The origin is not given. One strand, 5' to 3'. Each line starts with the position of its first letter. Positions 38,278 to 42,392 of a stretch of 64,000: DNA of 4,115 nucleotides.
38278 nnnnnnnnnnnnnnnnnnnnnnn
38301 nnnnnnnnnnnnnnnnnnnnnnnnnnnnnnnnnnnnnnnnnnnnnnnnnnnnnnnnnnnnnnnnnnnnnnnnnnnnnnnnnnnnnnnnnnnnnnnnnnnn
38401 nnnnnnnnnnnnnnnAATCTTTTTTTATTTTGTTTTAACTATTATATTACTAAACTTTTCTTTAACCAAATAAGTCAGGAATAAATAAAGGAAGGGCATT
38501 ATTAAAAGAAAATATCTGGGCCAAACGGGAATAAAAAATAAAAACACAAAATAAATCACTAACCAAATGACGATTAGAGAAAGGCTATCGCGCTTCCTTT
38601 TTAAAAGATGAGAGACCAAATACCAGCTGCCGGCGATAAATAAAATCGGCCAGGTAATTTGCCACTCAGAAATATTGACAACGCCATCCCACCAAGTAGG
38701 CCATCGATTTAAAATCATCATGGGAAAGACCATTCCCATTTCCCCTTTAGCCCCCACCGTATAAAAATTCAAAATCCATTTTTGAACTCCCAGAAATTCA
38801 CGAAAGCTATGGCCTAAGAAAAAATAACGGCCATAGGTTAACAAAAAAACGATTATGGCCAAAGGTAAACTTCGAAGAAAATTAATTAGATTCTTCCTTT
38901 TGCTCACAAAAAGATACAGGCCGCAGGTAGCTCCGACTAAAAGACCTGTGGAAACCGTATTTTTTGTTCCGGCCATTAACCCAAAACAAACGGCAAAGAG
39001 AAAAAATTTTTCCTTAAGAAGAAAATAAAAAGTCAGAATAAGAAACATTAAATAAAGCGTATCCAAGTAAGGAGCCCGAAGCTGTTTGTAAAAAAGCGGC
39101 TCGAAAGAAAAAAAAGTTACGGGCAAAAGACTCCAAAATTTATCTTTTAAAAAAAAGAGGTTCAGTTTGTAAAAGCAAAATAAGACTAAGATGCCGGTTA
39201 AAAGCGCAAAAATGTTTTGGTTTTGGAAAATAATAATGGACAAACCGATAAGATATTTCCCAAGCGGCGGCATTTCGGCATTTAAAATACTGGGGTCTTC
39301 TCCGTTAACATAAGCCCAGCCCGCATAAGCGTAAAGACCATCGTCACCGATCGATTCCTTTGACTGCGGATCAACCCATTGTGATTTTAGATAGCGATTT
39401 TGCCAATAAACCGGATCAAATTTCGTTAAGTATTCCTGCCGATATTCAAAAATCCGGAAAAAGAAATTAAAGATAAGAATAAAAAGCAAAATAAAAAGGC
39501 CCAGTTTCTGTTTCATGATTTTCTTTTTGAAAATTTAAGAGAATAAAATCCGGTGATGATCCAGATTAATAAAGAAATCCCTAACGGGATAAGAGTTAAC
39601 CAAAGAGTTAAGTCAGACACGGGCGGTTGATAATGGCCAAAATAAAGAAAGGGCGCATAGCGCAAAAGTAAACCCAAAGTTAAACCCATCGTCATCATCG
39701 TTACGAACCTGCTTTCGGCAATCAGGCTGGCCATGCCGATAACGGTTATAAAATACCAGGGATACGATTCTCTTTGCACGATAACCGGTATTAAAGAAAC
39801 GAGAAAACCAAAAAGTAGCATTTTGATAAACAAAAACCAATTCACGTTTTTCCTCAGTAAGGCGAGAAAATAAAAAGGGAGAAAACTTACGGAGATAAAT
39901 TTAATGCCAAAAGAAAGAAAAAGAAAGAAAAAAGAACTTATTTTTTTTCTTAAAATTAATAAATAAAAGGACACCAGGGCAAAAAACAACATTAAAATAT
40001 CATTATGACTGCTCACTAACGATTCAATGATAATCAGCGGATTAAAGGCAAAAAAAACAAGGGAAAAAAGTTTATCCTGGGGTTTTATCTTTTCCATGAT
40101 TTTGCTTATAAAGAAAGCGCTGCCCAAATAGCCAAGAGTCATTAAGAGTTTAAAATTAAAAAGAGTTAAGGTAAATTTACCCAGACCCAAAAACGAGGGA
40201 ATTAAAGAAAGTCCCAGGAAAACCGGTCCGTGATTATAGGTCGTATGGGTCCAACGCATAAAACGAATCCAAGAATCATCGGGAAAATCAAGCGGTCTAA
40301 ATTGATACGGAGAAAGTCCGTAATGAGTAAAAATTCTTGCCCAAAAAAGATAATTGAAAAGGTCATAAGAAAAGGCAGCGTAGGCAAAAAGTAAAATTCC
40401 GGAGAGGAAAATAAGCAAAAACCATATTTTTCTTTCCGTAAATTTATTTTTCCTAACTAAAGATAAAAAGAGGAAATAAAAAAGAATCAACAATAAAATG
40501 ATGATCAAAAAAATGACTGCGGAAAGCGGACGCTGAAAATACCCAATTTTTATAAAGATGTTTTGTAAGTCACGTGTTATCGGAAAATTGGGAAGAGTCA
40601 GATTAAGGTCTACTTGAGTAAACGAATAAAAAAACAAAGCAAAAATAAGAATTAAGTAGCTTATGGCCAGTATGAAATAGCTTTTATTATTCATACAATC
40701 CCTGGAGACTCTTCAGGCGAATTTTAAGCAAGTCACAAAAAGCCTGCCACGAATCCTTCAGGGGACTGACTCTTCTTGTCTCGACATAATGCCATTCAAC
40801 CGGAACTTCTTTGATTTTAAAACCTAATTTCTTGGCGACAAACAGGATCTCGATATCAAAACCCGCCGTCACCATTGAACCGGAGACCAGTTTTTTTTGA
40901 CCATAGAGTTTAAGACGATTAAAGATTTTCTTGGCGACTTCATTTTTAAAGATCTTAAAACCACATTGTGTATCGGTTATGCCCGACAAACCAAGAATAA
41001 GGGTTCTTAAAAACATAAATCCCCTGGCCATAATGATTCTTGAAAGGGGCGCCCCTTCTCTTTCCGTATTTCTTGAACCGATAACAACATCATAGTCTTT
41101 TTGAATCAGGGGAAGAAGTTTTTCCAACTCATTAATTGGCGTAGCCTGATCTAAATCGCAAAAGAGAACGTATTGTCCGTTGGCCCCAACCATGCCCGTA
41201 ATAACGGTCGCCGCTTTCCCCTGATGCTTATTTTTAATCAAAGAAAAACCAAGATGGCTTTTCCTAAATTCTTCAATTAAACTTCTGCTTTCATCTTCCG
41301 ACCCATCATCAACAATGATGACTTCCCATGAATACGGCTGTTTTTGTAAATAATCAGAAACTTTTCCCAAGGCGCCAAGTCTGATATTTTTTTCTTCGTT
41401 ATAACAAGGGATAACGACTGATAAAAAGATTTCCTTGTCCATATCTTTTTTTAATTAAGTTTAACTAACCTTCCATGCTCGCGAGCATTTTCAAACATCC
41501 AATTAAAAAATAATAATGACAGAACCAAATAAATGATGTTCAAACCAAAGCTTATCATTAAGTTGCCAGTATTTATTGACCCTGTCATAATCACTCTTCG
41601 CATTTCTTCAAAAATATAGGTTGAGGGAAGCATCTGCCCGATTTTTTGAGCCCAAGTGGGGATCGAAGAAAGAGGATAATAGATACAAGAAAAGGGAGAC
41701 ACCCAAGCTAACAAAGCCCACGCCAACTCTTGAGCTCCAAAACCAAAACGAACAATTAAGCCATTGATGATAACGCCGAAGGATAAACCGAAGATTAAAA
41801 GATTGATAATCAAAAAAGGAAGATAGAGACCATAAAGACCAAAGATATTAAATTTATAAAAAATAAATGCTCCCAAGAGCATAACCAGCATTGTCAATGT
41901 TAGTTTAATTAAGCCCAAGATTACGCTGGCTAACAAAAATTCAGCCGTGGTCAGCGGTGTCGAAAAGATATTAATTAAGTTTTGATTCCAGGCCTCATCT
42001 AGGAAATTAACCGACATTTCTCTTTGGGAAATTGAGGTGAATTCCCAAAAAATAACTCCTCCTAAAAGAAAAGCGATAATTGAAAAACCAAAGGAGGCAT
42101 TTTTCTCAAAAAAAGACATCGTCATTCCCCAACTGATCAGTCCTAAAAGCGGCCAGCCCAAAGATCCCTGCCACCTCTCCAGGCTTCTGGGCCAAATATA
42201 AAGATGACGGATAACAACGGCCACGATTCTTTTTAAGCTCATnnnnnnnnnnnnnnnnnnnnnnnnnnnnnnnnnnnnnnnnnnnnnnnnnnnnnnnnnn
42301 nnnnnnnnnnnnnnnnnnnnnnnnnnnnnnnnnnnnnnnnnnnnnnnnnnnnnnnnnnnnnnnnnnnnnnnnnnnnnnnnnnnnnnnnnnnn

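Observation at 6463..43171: About 36.7 kb single-strand mega-operon of roughly 30 glycosylation genes dominated by GT-C membrane transferases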

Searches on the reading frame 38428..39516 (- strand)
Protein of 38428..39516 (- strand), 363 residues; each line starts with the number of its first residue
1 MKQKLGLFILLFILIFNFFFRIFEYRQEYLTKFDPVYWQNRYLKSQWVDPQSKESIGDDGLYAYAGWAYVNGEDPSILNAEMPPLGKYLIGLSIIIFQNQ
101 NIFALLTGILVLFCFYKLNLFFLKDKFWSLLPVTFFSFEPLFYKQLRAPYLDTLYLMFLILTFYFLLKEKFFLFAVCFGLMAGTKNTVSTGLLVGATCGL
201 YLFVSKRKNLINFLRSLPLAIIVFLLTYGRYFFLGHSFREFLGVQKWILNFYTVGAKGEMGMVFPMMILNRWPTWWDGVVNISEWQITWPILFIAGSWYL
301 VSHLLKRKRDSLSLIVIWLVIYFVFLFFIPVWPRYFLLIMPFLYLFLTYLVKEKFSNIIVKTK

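Call 5: search_protein_families(library=pfam, proteins=[window:38428-39516:-], max_evalue=0.01)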
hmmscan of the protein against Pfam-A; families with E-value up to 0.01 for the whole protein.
window:38428-39516:- (363 aa): 0 families

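Call 13: search_protein_families(library=ncbifam, proteins=[window:38428-39516:-], max_evalue=0.1)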
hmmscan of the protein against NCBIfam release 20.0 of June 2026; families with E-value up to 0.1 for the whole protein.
window:38428-39516:- (363 aa): 1 family
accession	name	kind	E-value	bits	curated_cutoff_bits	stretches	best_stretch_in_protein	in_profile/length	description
NF046093.1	AZOBR_p60025_fam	subfamily_domain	0.0052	16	150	1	102-211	115-221/232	AZOBR_p60025 family cell surface glycopolymer formation protein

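Call 52: search_protein_representatives(protein=window:38428-39516:-)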
Query: 363 residues. Proteins with E-value up to 0.001 (for the whole library): 694; up to 1e-10: 539; up to 1e-30: 179. The best 150 are listed.
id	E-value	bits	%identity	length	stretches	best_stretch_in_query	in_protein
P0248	2.5e-96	340.1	49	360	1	4-352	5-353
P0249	2.5e-94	333.5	51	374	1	6-353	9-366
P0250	2.8e-87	310.3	46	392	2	52-358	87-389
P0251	6.6e-86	305.7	47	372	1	6-351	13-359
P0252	2.3e-80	287.5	44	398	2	37-351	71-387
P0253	4.7e-79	283.2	47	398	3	55-205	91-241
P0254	3.4e-78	280.4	48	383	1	4-350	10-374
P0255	7.7e-77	275.9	44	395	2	38-352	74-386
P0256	3.2e-76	273.9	44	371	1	1-354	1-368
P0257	2.4e-75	271.0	58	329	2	55-260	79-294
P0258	3.2e-75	270.6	40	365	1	7-351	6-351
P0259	3.2e-72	260.7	41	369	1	10-346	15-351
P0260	8.8e-70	252.7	46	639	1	7-346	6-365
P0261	1.2e-69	252.2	44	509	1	4-355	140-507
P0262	1.1e-67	245.8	40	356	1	7-352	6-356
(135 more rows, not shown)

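Call 54: search_protein_families(library=pfam, alignment_id=A3, max_evalue=0.001)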
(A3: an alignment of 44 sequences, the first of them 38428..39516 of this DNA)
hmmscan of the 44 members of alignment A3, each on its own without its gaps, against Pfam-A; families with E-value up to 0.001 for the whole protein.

A. member 1, window:38428-39516:- (363 aa): 0 families

B. families by the number of members that match (of 44 scanned): 6 families
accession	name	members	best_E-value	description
PF13231.12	PMT_2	18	9.6e-13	Dolichyl-phosphate-mannose-protein mannosyltransferase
PF02366.24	PMT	10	3.6e-07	Dolichyl-phosphate-mannose-protein mannosyltransferase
PF03717.20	PBP_dimer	5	1e-15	Penicillin-binding Protein dimerisation domain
PF05223.17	MecA_N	5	5.7e-07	NTF2-like N-terminal transpeptidase domain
PF10131.15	PTPS_related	3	7.4e-20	6-pyruvoyl-tetrahydropterin synthase related domain; membrane protein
PF18915.5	DUF5667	1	3.8e-08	Domain of unknown function (DUF5667)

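Call 97: search_protein_families(library=pfam, proteins=[window:38428-39516:-], max_evalue=5)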
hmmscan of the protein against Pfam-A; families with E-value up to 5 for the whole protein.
window:38428-39516:- (363 aa): 1 family
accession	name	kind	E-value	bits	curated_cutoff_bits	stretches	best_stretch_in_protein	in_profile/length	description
PF19732.4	SpoIIE_N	-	0.12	11.3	27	1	180-228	270-318/605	Stage II sporulation protein E N-terminal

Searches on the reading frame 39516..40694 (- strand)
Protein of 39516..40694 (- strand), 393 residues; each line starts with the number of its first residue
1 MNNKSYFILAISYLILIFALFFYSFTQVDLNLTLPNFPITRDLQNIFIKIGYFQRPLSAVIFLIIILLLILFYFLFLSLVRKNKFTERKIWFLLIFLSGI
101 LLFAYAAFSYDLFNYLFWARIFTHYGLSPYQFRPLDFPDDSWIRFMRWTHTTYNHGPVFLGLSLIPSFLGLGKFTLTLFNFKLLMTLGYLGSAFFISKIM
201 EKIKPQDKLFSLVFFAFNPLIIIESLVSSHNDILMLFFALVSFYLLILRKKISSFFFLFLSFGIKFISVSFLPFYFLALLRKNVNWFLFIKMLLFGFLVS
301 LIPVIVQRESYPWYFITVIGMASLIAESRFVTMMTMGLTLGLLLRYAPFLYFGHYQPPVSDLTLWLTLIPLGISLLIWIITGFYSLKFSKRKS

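Call 5: search_protein_families(library=pfam, proteins=[window:39516-40694:-], max_evalue=0.01)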
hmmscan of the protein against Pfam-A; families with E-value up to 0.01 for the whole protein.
window:39516-40694:- (393 aa): 0 families

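Call 13: search_protein_families(library=ncbifam, proteins=[window:39516-40694:-], max_evalue=0.1)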
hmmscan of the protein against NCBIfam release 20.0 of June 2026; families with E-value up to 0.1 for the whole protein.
window:39516-40694:- (393 aa): 1 family
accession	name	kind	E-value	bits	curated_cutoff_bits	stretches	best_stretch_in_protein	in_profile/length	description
TIGR03459.1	crt_membr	equivalog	2e-14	53.3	439.4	1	56-281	44-268/470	alpha-(1->6)-mannopyranosyltransferase A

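Call 43: search_solved_structures(query=window:39516-40694:-, max_evalue=1)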
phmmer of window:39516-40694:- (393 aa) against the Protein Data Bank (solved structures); distinct sequences matched with E-value up to 1: 0.

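Call 97: search_protein_families(library=pfam, proteins=[window:39516-40694:-], max_evalue=5)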
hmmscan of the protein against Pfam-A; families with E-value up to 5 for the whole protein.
window:39516-40694:- (393 aa): 1 family
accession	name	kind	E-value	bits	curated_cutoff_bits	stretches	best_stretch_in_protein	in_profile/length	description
PF14897.12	EpsG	-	0.084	12.4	30.1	2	190-376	73-257/326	EpsG family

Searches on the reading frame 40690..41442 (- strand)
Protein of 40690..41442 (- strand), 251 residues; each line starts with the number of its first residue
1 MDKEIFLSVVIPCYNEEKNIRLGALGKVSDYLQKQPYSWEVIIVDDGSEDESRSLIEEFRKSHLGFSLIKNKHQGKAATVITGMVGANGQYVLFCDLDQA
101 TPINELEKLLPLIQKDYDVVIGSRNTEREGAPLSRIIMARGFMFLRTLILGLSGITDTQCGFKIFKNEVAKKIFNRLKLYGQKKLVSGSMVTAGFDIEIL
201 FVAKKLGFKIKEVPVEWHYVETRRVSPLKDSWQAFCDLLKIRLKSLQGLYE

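Call 5: search_protein_families(library=pfam, proteins=[window:40690-41442:-], max_evalue=0.01)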
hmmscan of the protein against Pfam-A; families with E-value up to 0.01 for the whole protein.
window:40690-41442:- (251 aa): 3 families
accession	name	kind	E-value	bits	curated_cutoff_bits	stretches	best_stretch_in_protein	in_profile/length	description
PF00535.33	Glycos_transf_2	-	6.7e-27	94.9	23.3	1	8-174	1-168/168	Glycosyl transferase family 2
PF10111.15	Glyco_tranf_2_2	-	2.1e-09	37.7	27.3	1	8-114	1-107/276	Glycosyltransferase like family 2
PF13641.12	Glyco_tranf_2_3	-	0.0001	22.9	27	1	7-226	3-213/230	Glycosyltransferase like family 2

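Call 27: search_solved_structures(query=window:40690-41442:-, max_evalue=0.001)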
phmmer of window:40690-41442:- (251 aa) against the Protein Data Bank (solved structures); distinct sequences matched with E-value up to 0.001: 19.
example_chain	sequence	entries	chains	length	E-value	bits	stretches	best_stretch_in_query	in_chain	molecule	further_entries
2z87_A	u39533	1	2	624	1.8e-13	53.9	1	7-124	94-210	Chondroitin synthase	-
2z86_A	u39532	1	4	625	1.8e-13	53.9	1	7-124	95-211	Chondroitin synthase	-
5mlz_A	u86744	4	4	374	5.3e-13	52.3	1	6-173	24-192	Dolichol monophosphate mannose synthase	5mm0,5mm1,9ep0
9bhc_C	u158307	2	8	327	1.9e-11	47.2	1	7-129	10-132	Undecaprenyl-phosphate 4-deoxy-4-formamido-L-arabinose transferase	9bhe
8vxh_A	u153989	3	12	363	2.5e-11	46.9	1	7-129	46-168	Undecaprenyl-phosphate 4-deoxy-4-formamido-L-arabinose transferase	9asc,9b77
9hwj_A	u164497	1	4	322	1.8e-10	44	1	7-128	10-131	Undecaprenyl-phosphate 4-deoxy-4-formamido-L-arabinose transferase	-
5eke_A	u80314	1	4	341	2e-09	40.7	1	5-140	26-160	Uncharacterized glycosyltransferase sll0501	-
5ekp_C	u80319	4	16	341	2e-09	40.6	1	5-140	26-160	Uncharacterized glycosyltransferase sll0501 | Glycosyltransferase sll0501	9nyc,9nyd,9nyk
9nye_A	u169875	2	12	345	2e-09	40.6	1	5-140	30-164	Glycosyltransferase sll0501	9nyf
5hea_A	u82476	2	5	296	2.2e-09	40.5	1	1-126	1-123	Putative glycosyltransferase (GalT1)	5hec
6h1j_A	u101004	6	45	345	4.9e-07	32.8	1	7-187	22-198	Probable ss-1,3-N-acetylglucosaminyltransferase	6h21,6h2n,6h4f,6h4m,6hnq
5tze_C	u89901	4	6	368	1e-06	31.8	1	7-117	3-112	Glycosyl transferase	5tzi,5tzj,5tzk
3bcv_A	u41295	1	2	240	1.1e-06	31.7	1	7-115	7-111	Putative glycosyltransferase protein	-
5tz8_A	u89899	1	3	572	2e-06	30.8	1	7-117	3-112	Glycosyl transferase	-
8bz8_A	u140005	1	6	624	5e-06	29.5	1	3-113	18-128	Glycosyltransferase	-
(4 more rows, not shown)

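Call 83: search_protein_families(library=ncbifam, proteins=[window:40690-41442:-], max_evalue=0.00001)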
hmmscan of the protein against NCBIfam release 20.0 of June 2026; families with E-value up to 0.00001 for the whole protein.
window:40690-41442:- (251 aa): 16 families
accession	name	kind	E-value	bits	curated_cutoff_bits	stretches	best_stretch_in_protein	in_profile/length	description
NF007482.0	PRK10073.1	equivalog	3.2e-17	62.6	423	1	3-119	4-117/334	glycosyltransferase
NF047588.1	GlcsyltransPgfSStrep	equivalog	8.2e-17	61.4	500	1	7-179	3-172/308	glycosyltransferase PgfS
NF007986.1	PRK10714.1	equivalog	1.1e-14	54.2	529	1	7-131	8-132/316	undecaprenyl-phosphate 4-deoxy-4-formamido-L-arabinose transferase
NF041875.1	EPS_EpsD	equivalog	3e-14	53.2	370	1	7-128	1-120/325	exopolysaccharide biosynthesis glycosyltransferase EpsD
TIGR03937.1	PgaC_IcaA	equivalog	4.9e-14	52.1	422.3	1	6-99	46-136/407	poly-beta-1,6-N-acetyl-D-glucosamine synthase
NF047683.1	TeichurnBiosyTuaG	equivalog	6.2e-12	45.7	400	1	5-139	6-139/252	teichuronic acid biosynthesis protein TuaG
NF038302.1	EPS_HpsE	equivalog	6.9e-12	45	300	1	7-100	3-98/307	hormogonium polysaccharide biosynthesis glycosyltransferase HpsE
TIGR04283.1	glyco_like_mftF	equivalog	2.2e-11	43.8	182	1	7-116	1-100/221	TIGR04283 family arsenosugar biosynthesis glycosyltransferase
TIGR04182.1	glyco_TIGR04182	equivalog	3.8e-11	42.9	325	1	8-239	3-215/293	S-layer glycoprotein N-glycosyltransferase AglJ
NF041391.1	DPhHxTase_Halo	equivalog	4.2e-10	39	375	1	14-173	4-153/213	dolichyl-phosphate hexose transferase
NF050050.1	ProtGlycPglI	equivalog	6.4e-10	38.9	500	1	6-131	3-126/306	GalNAc(5)-diNAcBac-PP-undecaprenol beta-1,3-glucosyltransferase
NF058614.1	PPMAGASynPpgS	equivalog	3.9e-09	36.2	370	1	9-221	4-200/226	polyprenyl-phospho-N-acetylgalactosaminyl synthase PpgS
TIGR03965.1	mycofact_glyco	equivalog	1.6e-08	33.9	280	1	8-117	77-183/467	mycofactocin biosynthesis glycosyltransferase MftF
NF053739.1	GlytfEpsEBac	equivalog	4.3e-07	29.2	450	1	8-120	4-116/265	glycosyltransferase EpsE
TIGR03111.1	glyc2_xrt_Gpos1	hypoth_equivalog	7.1e-06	25.1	363.95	1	8-117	52-160/439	TIGR03111 family XrtG-associated glycosyltransferase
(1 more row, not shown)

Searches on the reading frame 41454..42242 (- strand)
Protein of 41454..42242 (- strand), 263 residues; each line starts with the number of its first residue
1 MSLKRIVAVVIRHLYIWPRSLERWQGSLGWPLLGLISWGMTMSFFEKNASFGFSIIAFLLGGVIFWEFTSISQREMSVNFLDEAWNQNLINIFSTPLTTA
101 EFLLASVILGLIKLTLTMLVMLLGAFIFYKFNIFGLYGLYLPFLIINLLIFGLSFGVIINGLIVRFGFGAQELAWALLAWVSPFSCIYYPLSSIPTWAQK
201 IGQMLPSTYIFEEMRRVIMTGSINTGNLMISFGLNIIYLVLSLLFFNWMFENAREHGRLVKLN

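Call 5: search_protein_families(library=pfam, proteins=[window:41454-42242:-], max_evalue=0.01)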
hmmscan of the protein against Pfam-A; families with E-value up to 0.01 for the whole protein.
window:41454-42242:- (263 aa): 2 families
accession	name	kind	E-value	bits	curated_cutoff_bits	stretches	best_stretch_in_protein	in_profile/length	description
PF01061.29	ABC2_membrane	-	5.9e-06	26.4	26.9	1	33-217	26-209/211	ABC-2 type transporter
PF12698.13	ABC2_membrane_3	-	8.9e-06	25.5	31.6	1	45-249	154-344/347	ABC-2 family transporter protein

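Call 82: search_solved_structures(query=window:41454-42242:-, max_evalue=1)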
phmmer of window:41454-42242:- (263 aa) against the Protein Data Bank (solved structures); distinct sequences matched with E-value up to 1: 0.

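Call 83: search_protein_families(library=ncbifam, proteins=[window:41454-42242:-], max_evalue=0.00001)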
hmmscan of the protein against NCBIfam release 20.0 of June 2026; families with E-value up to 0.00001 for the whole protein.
window:41454-42242:- (263 aa): 1 family
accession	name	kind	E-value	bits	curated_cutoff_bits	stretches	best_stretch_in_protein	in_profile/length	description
TIGR00025.1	Mtu_efflux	paralog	3.5e-06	26.7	146.9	1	92-241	74-229/238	ABC transporter efflux protein, DrrB family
